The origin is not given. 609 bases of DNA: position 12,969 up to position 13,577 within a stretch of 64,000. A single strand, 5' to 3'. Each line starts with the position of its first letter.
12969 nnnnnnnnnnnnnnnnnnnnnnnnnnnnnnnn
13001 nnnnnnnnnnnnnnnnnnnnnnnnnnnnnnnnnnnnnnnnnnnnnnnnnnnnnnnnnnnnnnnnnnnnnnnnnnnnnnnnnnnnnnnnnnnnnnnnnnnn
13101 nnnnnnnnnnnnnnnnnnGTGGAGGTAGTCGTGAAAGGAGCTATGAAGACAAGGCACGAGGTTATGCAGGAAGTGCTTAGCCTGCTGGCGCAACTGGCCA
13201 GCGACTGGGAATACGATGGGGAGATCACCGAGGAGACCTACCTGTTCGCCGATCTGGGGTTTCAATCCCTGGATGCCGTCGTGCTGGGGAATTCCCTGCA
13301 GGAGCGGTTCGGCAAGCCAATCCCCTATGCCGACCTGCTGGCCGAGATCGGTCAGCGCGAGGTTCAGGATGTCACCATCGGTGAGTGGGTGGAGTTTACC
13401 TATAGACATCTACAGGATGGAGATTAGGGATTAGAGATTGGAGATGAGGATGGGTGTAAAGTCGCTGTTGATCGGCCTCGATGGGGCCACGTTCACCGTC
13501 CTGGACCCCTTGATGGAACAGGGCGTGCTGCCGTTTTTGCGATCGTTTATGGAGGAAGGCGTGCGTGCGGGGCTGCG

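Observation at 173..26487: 26-kb, 12-gene translationally coupled operon: non-canonical iterative PKS pair, tailoring enzymes and three unknown repeat proteins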

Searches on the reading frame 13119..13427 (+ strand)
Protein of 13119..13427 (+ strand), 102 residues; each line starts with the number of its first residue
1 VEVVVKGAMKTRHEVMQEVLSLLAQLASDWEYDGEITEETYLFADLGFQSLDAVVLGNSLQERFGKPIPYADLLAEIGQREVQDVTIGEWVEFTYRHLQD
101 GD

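Call 3: search_protein_families(library=pfam, proteins=[window:13119-13427:+], max_evalue=0.001)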
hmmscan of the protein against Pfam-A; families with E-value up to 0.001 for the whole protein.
window:13119-13427:+ (102 aa): 1 family
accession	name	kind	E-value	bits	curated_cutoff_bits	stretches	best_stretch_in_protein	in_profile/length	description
PF00550.31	PP-binding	-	1.1e-05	26.1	20.8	1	33-75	14-56/67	Phosphopantetheine attachment site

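Call 5: search_protein_families(library=ncbifam, proteins=[window:13119-13427:+], max_evalue=0.001)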
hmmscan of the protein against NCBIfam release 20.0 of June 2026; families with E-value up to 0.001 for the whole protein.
window:13119-13427:+ (102 aa): 1 family
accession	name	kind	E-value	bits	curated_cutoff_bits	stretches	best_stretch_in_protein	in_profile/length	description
NF003757.0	PRK05350.1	equivalog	3.2e-06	27.2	65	1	9-85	1-72/83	acyl carrier protein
